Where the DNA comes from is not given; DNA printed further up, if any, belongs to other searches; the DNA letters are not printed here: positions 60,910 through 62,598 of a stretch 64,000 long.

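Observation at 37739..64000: Two hsdM copies broken at the identical codon, a reiterated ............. core, and 101-bp direct repeats: a recombination hotspot bounding a ~26-kb island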

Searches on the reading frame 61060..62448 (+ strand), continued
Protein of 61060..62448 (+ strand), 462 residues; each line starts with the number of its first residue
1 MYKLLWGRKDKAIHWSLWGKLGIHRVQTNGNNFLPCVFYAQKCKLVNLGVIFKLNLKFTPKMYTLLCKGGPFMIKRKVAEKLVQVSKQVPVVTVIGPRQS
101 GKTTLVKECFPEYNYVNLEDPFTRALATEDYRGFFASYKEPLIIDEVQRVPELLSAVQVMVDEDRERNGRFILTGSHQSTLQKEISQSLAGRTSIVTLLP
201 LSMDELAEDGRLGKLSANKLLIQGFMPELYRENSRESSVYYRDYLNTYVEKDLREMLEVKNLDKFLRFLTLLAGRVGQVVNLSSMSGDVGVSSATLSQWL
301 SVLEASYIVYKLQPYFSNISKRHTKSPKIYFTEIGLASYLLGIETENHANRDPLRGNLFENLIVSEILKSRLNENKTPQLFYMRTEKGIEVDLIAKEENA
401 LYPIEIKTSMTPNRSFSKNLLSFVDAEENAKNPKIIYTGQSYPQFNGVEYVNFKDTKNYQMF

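Call 40: list_cluster_members(proteins=[L029:19757-21331:+, L029:15926-19033:+, L028:9964-11148:-, L028:8621-9922:+, L037:3574-5337:+, L037:5330-6904:+, L037:9304-9819:+, L003:8162-11401:+, L002:7054-7692:+, L016:741-1208:-])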
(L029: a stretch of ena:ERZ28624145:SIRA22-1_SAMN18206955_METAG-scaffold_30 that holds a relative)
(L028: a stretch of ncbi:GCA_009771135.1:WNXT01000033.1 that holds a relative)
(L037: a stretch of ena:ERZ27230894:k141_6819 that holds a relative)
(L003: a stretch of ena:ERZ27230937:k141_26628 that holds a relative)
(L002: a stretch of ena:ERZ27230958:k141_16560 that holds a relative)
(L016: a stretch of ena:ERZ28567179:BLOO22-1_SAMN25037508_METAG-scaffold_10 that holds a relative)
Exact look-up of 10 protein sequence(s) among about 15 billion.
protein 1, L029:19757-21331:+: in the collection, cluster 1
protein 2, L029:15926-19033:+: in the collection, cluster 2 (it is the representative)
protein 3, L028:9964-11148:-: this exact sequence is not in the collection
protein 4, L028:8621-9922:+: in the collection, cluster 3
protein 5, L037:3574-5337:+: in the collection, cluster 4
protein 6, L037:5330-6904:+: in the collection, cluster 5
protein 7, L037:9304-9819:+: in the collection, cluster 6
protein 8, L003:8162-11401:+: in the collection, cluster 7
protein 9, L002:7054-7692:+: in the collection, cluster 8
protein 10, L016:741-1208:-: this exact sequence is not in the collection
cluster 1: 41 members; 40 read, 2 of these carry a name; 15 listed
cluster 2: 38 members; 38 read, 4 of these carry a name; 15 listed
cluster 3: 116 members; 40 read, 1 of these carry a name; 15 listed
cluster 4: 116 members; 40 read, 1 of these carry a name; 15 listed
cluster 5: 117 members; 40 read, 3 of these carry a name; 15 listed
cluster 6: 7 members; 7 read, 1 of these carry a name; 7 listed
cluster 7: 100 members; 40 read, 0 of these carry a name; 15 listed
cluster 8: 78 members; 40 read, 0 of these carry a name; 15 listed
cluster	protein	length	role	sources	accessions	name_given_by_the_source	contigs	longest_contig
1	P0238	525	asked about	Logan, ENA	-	-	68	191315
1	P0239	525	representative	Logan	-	-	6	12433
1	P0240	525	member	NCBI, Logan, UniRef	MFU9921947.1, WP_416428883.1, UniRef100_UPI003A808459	ImmA/IrrE family metallo-endopeptidase [Fannyhessea vaginae] | ImmA/IrrE family metallo-endopeptidase n=1 Tax=Fannyhessea vaginae TaxID=82135 ...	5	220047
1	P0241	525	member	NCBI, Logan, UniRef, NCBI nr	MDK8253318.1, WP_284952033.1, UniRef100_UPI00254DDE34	MAG: ImmA/IrrE family metallo-endopeptidase [Dialister micraerophilus] | ImmA/IrrE family metallo-endopeptidase n=1 Tax=Dialister micraerophilus TaxID=309120 ... | ImmA/IrrE family metallo-endopeptidase [Dialister micraerophilus]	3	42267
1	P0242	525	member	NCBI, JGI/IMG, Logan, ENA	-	-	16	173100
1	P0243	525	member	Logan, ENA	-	-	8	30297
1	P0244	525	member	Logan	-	-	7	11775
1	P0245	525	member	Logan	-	-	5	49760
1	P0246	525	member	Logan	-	-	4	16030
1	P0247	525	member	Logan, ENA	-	-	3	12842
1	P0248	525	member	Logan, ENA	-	-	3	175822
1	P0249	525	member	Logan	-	-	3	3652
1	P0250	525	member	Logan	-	-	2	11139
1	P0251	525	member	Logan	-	-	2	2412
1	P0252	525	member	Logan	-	-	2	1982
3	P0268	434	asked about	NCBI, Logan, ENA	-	-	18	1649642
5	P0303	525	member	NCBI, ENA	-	-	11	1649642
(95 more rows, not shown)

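Call 41: find_encoding_contigs(protein=P0303, flank=10000, max_places=4)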
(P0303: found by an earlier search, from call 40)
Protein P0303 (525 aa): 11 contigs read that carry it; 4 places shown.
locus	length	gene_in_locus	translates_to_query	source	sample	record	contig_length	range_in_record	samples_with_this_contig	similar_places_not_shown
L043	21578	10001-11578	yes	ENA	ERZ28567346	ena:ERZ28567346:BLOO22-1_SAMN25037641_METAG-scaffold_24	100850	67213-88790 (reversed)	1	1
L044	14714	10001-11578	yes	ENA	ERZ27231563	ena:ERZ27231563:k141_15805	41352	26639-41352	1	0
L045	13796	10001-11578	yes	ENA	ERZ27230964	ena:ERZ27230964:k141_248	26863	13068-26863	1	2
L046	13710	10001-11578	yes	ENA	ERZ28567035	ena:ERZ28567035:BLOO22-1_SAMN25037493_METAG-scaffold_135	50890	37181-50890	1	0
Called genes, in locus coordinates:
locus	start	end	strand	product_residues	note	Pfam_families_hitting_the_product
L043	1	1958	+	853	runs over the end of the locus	PF10145:PhageMin_Tail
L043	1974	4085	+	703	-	PF09479:Flg_new (faint), PF26734:SUVR5_N (faint), PF06605:Prophage_tail (faint)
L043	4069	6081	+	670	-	-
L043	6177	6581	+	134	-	PF05105:Phage_holin_4_1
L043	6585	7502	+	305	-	PF01183:Glyco_hydro_25, PF08230:CW_7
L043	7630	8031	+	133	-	PF00196:GerE (faint)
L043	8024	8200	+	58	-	PF20612:SHOCT_2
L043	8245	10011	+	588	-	PF00239:Resolvase, PF07508:Recombinase, PF13408:Zn_ribbon_recom (faint)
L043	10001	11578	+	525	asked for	PF00239:Resolvase, PF07508:Recombinase, PF13408:Zn_ribbon_recom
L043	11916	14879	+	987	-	PF07523:Big_3 (faint), PF18889:Beta_helix_3 (faint), PF12799:LRR_4 (weak)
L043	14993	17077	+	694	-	PF02384:N6_Mtase, PF20473:MmeI_Mtase, PF07669:Eco57I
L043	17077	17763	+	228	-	-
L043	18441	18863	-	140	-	PF21983:NikA-like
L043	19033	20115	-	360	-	PF13310:Virulence_RhuM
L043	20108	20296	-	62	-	-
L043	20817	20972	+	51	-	-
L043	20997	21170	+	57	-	PF12161:HsdM_N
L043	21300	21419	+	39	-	-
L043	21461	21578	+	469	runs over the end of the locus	PF01487:DHquinase_I, PF01202:SKI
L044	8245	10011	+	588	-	PF00239:Resolvase, PF07508:Recombinase, PF13408:Zn_ribbon_recom (faint)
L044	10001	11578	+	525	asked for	PF00239:Resolvase, PF07508:Recombinase, PF13408:Zn_ribbon_recom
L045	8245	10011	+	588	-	PF00239:Resolvase, PF07508:Recombinase, PF13408:Zn_ribbon_recom (faint)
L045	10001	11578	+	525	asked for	PF00239:Resolvase, PF07508:Recombinase, PF13408:Zn_ribbon_recom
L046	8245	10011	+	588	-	PF00239:Resolvase, PF07508:Recombinase, PF13408:Zn_ribbon_recom (faint)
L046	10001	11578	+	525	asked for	PF00239:Resolvase, PF07508:Recombinase, PF13408:Zn_ribbon_recom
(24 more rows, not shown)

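Call 42: find_encoding_contigs(protein=P0268, flank=10000, max_places=4)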
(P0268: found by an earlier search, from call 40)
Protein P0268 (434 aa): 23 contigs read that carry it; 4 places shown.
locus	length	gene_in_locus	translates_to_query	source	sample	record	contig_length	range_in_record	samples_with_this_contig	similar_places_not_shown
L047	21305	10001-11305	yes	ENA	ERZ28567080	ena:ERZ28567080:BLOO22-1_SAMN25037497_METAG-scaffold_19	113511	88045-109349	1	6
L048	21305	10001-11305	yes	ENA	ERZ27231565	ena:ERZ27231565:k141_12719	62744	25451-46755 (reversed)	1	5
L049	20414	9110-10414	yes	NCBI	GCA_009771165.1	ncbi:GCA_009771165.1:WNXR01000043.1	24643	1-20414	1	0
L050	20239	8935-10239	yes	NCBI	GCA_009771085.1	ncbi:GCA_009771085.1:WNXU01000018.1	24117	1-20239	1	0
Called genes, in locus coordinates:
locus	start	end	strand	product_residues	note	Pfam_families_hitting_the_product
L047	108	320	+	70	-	PF01381:HTH_3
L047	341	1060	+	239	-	PF12161:HsdM_N, PF02384:N6_Mtase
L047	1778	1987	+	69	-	-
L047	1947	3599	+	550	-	PF00239:Resolvase, PF07508:Recombinase, PF13408:Zn_ribbon_recom (weak)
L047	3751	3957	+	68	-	PF02604:PhdYeFM_antitox (weak)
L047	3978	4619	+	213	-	PF12161:HsdM_N, PF02384:N6_Mtase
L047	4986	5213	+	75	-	PF13443:HTH_26, PF01381:HTH_3 (weak)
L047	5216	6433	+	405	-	PF00145:DNA_methylase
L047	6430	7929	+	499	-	PF00145:DNA_methylase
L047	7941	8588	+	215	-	-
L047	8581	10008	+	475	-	PF07728:AAA_5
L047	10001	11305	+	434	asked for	PF09563:RE_LlaJI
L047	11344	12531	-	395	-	-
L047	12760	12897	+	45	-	-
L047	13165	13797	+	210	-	PF07638:Sigma70_ECF (weak), PF08281:Sigma70_r4_2, PF04545:Sigma70_r4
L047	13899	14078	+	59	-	-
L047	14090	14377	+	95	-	-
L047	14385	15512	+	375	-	PF10926:DUF2800, PF12705:PDDEXK_1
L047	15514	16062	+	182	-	PF10991:Enc34_ssDNA-bd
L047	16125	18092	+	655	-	PF00476:DNA_pol_A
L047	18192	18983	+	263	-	PF02498:Bro-N, PF03374:ANT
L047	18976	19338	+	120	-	PF24963:DUF7768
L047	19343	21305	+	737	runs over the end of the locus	PF08706:D5_N, PF19263:DUF5906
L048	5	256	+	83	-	PF12844:HTH_19 (weak), PF01381:HTH_3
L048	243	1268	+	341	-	-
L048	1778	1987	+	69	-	-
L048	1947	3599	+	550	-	PF00239:Resolvase, PF07508:Recombinase, PF13408:Zn_ribbon_recom (weak)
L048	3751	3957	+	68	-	PF02604:PhdYeFM_antitox (weak)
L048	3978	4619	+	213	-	PF12161:HsdM_N, PF02384:N6_Mtase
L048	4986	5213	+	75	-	PF13443:HTH_26, PF01381:HTH_3 (weak)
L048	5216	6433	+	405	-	PF00145:DNA_methylase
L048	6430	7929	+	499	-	PF00145:DNA_methylase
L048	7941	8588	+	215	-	-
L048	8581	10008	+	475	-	PF07728:AAA_5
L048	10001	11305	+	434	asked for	PF09563:RE_LlaJI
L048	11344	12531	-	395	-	-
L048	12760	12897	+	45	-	-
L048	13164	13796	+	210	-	PF07638:Sigma70_ECF (weak), PF08281:Sigma70_r4_2, PF04545:Sigma70_r4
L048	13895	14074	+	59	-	-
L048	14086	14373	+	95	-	-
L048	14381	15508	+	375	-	PF10926:DUF2800, PF12705:PDDEXK_1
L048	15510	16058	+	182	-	PF10991:Enc34_ssDNA-bd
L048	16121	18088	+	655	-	PF00476:DNA_pol_A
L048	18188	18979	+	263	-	PF02498:Bro-N, PF03374:ANT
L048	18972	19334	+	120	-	PF24963:DUF7768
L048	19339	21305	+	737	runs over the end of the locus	PF08706:D5_N, PF19263:DUF5906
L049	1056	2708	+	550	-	PF00239:Resolvase, PF07508:Recombinase, PF13408:Zn_ribbon_recom (weak)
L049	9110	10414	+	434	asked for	PF09563:RE_LlaJI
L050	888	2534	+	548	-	PF00239:Resolvase, PF07508:Recombinase, PF13408:Zn_ribbon_recom (weak)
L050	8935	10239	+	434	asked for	PF09563:RE_LlaJI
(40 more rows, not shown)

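Call 59: search_protein_families(library=pfam, proteins=[L048:243-1268:+, L002:4854-5063:+], max_evalue=0.001)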
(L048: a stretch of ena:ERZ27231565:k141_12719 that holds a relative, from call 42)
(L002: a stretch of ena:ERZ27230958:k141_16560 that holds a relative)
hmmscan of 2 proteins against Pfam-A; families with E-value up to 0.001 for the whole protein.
L048:243-1268:+ (341 aa): 0 families

L002:4854-5063:+ (69 aa): 0 families

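Call 62: find_encoding_contigs(protein=P0051, flank=10000, max_places=3)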
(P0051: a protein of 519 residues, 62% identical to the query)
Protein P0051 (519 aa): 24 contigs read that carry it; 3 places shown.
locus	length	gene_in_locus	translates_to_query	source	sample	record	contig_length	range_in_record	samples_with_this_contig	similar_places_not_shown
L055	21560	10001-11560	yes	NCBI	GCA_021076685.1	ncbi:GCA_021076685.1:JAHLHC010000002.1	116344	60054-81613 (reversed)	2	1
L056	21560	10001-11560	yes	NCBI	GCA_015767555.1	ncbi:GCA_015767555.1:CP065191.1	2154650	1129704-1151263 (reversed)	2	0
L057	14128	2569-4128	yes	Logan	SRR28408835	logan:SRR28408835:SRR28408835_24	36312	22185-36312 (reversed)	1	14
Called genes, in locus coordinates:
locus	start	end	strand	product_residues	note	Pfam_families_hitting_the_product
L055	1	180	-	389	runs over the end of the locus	PF19553:DUF6076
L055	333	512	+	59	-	-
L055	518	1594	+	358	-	PF14657:Arm-DNA-bind_4, PF14659:Phage_int_SAM_3, PF00589:Phage_integrase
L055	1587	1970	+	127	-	PF21983:NikA-like (weak)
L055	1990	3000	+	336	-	-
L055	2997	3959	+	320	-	PF13481:AAA_25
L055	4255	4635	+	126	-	-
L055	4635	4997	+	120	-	PF03432:Relaxase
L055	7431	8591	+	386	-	PF03432:Relaxase (weak)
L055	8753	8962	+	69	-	PF13443:HTH_26, PF01381:HTH_3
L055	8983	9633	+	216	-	PF12161:HsdM_N, PF02384:N6_Mtase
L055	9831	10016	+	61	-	-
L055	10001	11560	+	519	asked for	PF00239:Resolvase, PF07508:Recombinase, PF13408:Zn_ribbon_recom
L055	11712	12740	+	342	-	-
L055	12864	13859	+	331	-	PF02384:N6_Mtase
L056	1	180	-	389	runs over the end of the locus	PF19553:DUF6076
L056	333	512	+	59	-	-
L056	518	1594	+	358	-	PF14657:Arm-DNA-bind_4, PF14659:Phage_int_SAM_3, PF00589:Phage_integrase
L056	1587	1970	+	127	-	PF21983:NikA-like (weak)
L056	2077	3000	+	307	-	-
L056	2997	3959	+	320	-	PF13481:AAA_25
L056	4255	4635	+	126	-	-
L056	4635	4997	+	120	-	PF03432:Relaxase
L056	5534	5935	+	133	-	-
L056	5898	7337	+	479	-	PF00078:RVT_1, PF01824:MatK_N (faint), PF00078:RVT_1 (weak), PF01348:Intron_maturas2, PF21368:AI2M-like_HNH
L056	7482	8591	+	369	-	-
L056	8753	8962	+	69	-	PF13443:HTH_26, PF01381:HTH_3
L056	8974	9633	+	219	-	PF12161:HsdM_N, PF02384:N6_Mtase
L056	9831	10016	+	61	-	-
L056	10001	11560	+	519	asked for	PF00239:Resolvase, PF07508:Recombinase, PF13408:Zn_ribbon_recom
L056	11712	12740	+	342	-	-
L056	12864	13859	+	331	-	PF02384:N6_Mtase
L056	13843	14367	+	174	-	PF01420:Methylase_S (weak)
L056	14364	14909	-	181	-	PF01420:Methylase_S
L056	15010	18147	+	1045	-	PF04313:HSDR_N, PF04851:ResIII, PF18766:SWI2_SNF2, PF22679:T1R_D3-like, PF11867:T1RH-like_C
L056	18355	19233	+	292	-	PF18144:SMODS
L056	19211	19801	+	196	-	PF18186:SLATT_4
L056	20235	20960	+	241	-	-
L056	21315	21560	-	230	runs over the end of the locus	PF01381:HTH_3, PF12844:HTH_19 (weak), PF00717:Peptidase_S24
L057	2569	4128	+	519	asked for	PF00239:Resolvase, PF07508:Recombinase, PF13408:Zn_ribbon_recom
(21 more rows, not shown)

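Call 69: search_protein_families(library=pfam, proteins=[L056:11712-12740:+, L047:7941-8588:+, L047:11344-12531:-, L037:2959-3360:+, L043:11916-14879:+], max_evalue=0.01)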
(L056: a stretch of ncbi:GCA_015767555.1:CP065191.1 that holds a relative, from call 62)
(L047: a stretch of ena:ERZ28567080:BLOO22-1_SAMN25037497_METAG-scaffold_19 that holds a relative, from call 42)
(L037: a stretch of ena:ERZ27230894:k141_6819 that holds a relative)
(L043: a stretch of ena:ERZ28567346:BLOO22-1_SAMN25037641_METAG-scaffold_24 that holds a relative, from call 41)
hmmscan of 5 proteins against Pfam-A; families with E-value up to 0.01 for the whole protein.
L056:11712-12740:+ (342 aa): 1 family
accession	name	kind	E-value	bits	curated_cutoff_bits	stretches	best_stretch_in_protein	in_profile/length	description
PF02518.31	HATPase_c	-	0.00095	20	26.4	1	153-298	5-109/111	Histidine kinase-, DNA gyrase B-, and HSP90-like ATPase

L047:7941-8588:+ (215 aa): 0 families

L047:11344-12531:- (395 aa): 1 family
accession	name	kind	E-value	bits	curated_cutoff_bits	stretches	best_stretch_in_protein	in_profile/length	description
PF11706.13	zf-CGNR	-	0.00013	22.1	24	1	353-393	3-44/44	CGNR zinc finger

L037:2959-3360:+ (133 aa): 6 families
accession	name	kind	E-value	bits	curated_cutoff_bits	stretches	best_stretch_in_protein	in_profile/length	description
PF00196.25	GerE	-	1.6e-05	24.8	23.5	1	7-39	8-40/57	Bacterial regulatory proteins, luxR family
PF13936.12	HTH_38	-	0.0013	18.9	27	1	3-33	7-37/44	Helix-turn-helix domain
PF13384.12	HTH_23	-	0.0014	18.8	24.6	1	3-33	4-34/50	Homeodomain-like domain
PF08281.18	Sigma70_r4_2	-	0.0016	18.5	25.7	1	7-35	16-45/54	Sigma-70, region 4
PF02796.21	HTH_7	-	0.0034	17.9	23.8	1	6-33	9-38/45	Helix-turn-helix domain of resolvase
PF15978.11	TnsD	-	0.006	16.1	32.4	0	7-73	189-239/355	Tn7-like transposition protein D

L043:11916-14879:+ (987 aa): 5 families
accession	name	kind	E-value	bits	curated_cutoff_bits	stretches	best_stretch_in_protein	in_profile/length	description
PF12799.13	LRR_4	-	2.7e-15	56.5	27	3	383-423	1-41/44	Leucine Rich repeats (2 copies)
PF18889.6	Beta_helix_3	-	1.8e-13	50.7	27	3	170-191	1-19/20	Beta helix repeat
PF07523.18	Big_3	-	4.2e-08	33.8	21.2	1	627-662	2-36/68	Bacterial Ig-like domain (group 3)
PF24807.1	WD40_CDC20-Fz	-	0.0017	18.2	200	0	467-570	40-140/292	CDC20/Fizzy WD40 domain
PF23952.1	LRR_EndoS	-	0.0049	17.5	27.9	0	334-454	1-109/116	Endo-beta-N-acetylglucosaminidase EndoS LRR domain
